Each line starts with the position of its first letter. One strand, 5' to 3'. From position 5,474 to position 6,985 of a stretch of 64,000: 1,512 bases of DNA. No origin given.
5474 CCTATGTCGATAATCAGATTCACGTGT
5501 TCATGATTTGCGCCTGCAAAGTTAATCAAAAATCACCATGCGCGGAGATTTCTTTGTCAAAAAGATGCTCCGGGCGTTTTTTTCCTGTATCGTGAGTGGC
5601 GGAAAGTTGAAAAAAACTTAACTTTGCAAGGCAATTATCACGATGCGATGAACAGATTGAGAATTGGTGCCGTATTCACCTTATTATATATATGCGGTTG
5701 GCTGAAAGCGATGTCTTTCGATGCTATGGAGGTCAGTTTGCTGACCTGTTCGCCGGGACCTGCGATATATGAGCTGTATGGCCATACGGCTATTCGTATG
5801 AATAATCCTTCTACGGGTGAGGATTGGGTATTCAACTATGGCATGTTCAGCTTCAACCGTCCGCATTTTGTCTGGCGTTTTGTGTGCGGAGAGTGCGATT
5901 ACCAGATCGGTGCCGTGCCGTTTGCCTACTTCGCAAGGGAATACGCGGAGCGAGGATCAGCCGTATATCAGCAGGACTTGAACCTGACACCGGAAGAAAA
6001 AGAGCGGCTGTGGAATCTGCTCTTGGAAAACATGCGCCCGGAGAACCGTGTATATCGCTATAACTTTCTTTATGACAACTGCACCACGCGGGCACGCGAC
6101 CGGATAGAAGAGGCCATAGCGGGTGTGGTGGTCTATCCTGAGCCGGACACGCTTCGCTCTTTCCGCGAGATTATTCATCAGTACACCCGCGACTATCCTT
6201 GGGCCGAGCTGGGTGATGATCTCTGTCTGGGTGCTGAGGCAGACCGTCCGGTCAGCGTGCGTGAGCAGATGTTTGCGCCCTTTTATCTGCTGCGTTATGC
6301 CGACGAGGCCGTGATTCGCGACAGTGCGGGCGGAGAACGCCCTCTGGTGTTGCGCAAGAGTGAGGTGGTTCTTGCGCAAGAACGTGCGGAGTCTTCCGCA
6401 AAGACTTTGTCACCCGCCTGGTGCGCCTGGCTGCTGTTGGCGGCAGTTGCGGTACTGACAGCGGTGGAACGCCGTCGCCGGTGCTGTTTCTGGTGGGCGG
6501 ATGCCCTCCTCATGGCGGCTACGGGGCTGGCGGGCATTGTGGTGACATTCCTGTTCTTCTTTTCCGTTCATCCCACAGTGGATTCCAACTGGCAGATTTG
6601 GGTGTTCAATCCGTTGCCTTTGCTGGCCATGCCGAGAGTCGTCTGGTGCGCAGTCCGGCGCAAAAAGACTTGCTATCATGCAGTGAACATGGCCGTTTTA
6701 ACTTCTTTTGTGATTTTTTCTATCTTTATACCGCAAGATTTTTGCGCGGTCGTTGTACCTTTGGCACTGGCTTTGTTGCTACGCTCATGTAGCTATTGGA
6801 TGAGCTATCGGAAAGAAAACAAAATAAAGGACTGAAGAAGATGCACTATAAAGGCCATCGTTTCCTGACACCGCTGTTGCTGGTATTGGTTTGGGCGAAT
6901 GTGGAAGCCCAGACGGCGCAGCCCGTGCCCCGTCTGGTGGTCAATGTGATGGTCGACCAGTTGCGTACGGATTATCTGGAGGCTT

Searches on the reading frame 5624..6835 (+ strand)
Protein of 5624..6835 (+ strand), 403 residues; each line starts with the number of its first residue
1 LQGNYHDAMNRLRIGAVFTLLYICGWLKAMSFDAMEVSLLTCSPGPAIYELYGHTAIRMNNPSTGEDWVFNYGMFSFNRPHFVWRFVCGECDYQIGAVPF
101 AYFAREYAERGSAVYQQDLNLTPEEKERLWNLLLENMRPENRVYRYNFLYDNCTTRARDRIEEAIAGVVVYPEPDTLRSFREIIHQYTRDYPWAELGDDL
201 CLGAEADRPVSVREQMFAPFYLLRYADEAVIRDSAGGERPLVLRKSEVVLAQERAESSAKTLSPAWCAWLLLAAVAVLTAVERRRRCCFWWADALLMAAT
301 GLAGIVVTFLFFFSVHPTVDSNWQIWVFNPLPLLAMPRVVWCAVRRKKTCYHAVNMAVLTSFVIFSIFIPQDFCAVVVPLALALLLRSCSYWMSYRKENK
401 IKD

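Call 82: search_protein_families(library=pfam, proteins=[window:5624-6835:+], max_evalue=0.001)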
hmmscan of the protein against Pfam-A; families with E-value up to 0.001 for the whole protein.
window:5624-6835:+ (403 aa): 2 families
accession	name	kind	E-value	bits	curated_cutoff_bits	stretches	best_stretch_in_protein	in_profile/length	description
PF25221.1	5TMH_Lnb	-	9.9e-42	142.8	25.2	1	258-397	3-143/144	Lnb transmembrane domain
PF13387.12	Lnb_N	-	6e-30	104.5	22.2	1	26-166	5-153/175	Lnb N-terminal periplasmic domain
